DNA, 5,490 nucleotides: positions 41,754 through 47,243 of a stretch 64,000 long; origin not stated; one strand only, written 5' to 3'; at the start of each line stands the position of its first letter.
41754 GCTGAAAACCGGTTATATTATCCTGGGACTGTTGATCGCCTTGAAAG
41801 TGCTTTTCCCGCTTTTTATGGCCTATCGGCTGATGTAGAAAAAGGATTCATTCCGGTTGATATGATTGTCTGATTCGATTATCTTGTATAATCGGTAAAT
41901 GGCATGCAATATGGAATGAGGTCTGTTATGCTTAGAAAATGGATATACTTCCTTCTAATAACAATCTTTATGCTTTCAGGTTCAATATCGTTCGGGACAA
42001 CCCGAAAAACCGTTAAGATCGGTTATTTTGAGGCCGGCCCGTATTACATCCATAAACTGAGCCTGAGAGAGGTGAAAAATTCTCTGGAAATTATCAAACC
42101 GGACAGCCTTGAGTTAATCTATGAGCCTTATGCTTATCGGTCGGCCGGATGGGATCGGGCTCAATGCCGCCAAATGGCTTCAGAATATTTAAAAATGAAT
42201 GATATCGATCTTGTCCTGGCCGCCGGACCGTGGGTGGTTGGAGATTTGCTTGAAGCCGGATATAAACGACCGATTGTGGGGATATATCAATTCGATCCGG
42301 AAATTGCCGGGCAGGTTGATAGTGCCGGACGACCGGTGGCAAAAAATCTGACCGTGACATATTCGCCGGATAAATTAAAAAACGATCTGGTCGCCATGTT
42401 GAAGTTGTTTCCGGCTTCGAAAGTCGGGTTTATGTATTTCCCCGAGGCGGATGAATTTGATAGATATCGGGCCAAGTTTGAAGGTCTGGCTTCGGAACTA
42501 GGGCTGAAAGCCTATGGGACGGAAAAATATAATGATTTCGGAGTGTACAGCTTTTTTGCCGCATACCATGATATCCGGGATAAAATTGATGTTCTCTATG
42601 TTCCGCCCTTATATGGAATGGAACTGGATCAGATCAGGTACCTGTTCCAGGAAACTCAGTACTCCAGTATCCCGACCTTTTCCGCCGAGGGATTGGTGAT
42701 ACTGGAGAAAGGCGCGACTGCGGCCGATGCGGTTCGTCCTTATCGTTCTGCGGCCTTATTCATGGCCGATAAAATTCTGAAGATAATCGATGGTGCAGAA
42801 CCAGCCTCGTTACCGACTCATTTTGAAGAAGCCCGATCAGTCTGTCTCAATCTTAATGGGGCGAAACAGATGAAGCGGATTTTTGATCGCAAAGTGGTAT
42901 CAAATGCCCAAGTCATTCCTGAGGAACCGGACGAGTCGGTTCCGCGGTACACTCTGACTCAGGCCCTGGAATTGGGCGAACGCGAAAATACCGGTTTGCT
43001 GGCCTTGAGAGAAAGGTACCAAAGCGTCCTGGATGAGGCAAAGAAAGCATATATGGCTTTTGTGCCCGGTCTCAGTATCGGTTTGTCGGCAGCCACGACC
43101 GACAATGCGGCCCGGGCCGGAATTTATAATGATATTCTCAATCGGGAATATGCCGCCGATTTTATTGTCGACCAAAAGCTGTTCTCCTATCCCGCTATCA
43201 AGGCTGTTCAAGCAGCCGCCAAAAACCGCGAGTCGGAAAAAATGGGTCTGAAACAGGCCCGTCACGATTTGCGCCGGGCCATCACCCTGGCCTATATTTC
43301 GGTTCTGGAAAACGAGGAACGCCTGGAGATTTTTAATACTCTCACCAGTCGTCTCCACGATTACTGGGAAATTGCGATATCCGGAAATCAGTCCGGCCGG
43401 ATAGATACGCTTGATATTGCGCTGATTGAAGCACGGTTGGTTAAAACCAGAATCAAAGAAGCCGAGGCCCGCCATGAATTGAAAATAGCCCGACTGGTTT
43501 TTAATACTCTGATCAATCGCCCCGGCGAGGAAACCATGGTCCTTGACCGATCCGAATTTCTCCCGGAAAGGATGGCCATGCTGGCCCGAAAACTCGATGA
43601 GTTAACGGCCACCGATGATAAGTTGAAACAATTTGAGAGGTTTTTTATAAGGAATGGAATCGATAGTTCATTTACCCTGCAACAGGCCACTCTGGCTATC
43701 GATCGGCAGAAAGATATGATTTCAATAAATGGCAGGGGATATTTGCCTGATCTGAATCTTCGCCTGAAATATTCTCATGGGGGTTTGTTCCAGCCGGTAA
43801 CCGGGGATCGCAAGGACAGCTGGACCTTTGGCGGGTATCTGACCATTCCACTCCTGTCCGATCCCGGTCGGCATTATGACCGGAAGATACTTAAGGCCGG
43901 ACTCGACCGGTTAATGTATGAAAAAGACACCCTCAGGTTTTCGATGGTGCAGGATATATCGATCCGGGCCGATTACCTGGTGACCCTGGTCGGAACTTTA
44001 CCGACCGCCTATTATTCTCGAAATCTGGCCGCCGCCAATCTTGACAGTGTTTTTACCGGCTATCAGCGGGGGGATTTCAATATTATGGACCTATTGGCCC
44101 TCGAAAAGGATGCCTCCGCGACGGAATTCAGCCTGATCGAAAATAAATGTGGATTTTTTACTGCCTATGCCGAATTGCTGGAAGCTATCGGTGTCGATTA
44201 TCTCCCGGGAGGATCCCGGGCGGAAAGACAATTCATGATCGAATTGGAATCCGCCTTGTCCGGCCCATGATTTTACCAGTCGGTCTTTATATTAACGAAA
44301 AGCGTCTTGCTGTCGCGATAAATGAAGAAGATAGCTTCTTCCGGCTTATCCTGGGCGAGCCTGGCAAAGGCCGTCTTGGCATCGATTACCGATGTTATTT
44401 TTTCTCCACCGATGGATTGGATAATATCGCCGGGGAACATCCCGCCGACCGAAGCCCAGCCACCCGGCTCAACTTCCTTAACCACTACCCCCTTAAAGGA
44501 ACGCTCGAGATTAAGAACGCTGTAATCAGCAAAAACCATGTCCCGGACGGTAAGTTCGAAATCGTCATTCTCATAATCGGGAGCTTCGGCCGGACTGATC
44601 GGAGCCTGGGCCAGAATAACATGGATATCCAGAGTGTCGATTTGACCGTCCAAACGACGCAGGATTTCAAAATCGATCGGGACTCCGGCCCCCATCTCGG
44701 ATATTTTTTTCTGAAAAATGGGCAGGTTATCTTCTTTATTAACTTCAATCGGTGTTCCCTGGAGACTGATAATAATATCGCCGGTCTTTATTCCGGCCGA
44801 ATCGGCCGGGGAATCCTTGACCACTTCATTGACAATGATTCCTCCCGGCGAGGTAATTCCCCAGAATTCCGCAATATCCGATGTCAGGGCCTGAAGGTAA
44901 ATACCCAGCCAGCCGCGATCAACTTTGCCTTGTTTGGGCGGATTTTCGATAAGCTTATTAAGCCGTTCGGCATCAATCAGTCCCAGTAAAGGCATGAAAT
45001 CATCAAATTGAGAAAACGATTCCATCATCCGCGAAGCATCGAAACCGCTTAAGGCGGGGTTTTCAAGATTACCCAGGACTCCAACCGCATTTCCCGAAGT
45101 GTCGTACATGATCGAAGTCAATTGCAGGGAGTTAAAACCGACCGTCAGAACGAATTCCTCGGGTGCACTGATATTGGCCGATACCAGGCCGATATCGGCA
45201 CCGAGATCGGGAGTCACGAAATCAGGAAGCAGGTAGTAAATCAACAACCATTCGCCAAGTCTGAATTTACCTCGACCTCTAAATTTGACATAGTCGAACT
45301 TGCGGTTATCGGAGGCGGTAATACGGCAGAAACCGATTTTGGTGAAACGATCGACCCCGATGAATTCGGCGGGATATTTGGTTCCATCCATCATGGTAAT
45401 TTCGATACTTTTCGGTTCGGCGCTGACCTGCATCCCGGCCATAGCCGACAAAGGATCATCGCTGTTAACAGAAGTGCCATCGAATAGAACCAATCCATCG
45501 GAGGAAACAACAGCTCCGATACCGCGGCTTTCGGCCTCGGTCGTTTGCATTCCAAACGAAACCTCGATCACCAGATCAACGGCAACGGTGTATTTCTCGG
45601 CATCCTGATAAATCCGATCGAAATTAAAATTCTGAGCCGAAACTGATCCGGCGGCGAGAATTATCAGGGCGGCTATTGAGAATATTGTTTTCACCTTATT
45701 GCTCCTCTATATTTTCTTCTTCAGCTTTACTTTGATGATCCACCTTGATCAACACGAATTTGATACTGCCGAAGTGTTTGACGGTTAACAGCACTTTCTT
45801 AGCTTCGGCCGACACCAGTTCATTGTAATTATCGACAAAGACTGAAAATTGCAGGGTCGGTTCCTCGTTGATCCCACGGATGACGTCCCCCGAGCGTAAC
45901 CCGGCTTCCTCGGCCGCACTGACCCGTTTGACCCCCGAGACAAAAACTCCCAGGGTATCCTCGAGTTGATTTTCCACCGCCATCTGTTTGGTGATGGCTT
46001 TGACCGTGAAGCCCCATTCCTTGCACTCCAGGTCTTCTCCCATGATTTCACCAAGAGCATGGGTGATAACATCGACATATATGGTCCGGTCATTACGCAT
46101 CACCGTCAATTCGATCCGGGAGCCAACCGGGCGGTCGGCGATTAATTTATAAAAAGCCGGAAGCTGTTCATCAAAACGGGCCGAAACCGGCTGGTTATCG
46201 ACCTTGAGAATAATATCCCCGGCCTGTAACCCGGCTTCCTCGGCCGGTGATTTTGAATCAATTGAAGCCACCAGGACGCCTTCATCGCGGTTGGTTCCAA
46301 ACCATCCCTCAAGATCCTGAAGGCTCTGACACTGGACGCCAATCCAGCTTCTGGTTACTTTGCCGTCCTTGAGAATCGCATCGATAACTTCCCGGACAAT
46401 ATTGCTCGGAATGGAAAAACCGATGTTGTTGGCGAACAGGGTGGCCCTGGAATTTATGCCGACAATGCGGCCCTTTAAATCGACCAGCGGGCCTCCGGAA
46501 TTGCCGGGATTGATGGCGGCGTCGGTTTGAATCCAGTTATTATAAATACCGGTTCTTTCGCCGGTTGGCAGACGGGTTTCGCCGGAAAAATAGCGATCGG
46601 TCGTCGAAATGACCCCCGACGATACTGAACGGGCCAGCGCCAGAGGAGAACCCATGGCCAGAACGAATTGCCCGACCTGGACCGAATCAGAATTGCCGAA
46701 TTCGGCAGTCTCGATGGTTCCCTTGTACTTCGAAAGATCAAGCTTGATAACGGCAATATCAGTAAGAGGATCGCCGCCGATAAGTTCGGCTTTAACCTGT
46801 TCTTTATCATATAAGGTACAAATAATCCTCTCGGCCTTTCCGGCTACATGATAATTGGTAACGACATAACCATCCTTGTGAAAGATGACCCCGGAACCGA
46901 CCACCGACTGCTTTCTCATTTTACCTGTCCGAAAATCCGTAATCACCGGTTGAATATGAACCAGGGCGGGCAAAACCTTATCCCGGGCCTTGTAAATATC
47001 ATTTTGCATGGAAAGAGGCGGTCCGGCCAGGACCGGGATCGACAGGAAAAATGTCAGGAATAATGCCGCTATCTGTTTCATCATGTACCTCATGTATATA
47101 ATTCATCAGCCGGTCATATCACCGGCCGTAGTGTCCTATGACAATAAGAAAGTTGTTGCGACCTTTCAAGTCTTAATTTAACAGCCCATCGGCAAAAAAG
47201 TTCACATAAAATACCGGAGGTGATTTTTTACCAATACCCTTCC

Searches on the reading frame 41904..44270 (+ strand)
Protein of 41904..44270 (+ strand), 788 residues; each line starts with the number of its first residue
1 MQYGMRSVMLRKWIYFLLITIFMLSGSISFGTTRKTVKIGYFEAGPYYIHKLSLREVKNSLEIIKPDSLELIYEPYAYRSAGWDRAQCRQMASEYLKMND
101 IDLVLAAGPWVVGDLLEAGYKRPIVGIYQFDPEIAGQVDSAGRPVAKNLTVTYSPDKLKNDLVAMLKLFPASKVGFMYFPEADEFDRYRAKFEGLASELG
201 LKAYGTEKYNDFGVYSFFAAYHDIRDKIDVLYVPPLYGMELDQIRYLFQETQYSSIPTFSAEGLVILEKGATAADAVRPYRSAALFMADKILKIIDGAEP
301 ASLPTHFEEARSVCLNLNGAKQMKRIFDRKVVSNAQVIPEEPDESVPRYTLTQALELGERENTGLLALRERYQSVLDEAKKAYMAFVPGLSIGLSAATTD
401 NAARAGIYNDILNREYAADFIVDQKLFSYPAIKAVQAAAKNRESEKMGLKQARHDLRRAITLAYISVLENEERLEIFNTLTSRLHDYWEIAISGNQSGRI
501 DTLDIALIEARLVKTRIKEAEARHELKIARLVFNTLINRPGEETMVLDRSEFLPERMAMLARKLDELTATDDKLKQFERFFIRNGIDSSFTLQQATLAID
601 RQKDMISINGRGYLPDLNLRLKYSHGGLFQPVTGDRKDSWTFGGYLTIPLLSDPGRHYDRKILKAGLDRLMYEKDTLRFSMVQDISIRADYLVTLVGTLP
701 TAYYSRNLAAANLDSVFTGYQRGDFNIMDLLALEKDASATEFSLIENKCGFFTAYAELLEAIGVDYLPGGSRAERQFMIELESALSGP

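Call 23: search_protein_families(library=pfam, proteins=[window:41904-44270:+], max_evalue=0.001)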
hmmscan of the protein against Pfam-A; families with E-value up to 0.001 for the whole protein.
window:41904-44270:+ (788 aa): 2 families
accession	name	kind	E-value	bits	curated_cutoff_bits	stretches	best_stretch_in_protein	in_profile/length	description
PF02321.23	OEP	-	1.8e-26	93.5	22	2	352-538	2-187/187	Outer membrane efflux protein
PF04392.18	ABC_sub_bind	-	8.9e-07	28.9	25.9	1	76-332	37-286/293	ABC transporter substrate binding protein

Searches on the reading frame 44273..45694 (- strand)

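Call 23: search_protein_families(library=pfam, proteins=[window:44273-45694:-], max_evalue=0.001)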
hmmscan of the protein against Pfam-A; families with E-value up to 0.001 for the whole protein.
window:44273-45694:- (473 aa): 4 families
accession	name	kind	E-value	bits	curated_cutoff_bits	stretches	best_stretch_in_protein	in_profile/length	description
PF13180.12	PDZ_2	-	2.4e-17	63.4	27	2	263-358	3-79/80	PDZ domain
PF00595.29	PDZ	-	9.7e-16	58.4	23.2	2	263-324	12-65/81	PDZ domain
PF17820.7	PDZ_6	-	8.1e-15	54.8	27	2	287-316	1-30/54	PDZ domain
PF19805.5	DUF6288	-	0.00053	19.7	26.3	0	286-324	3-40/402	Family of unknown function (DUF6288)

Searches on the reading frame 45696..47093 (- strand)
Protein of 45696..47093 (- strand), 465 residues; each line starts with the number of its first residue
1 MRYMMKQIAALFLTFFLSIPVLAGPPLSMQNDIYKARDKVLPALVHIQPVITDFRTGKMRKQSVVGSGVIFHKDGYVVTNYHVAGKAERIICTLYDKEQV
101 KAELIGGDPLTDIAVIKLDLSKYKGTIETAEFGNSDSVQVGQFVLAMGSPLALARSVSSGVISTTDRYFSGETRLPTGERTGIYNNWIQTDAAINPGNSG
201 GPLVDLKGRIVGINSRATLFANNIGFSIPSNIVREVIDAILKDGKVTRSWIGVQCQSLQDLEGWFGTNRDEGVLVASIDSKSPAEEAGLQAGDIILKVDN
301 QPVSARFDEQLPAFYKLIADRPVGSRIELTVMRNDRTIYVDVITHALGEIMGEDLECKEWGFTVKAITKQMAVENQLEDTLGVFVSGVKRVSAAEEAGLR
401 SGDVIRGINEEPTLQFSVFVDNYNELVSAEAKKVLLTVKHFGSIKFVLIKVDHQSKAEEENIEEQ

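Call 23: search_protein_families(library=pfam, proteins=[window:45696-47093:-], max_evalue=0.001)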
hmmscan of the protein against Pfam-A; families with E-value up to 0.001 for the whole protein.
window:45696-47093:- (465 aa): 6 families
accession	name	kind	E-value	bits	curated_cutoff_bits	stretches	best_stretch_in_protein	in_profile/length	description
PF13365.12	Trypsin_2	-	2.4e-30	106.6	27.6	1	66-213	1-144/144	Trypsin-like peptidase domain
PF17820.7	PDZ_6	-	2.1e-20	72.7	27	2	275-331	2-52/54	PDZ domain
PF13180.12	PDZ_2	-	3.5e-20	72.5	27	1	251-342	3-78/80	PDZ domain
PF00595.29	PDZ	-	1e-19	71.1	23.2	2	245-310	6-64/81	PDZ domain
PF00089.32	Trypsin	-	8e-16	59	20.6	1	63-236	24-219/220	Trypsin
PF14685.13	PDZ_Tricorn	-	0.00042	20.7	25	0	279-308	28-59/88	Tricorn protease PDZ domain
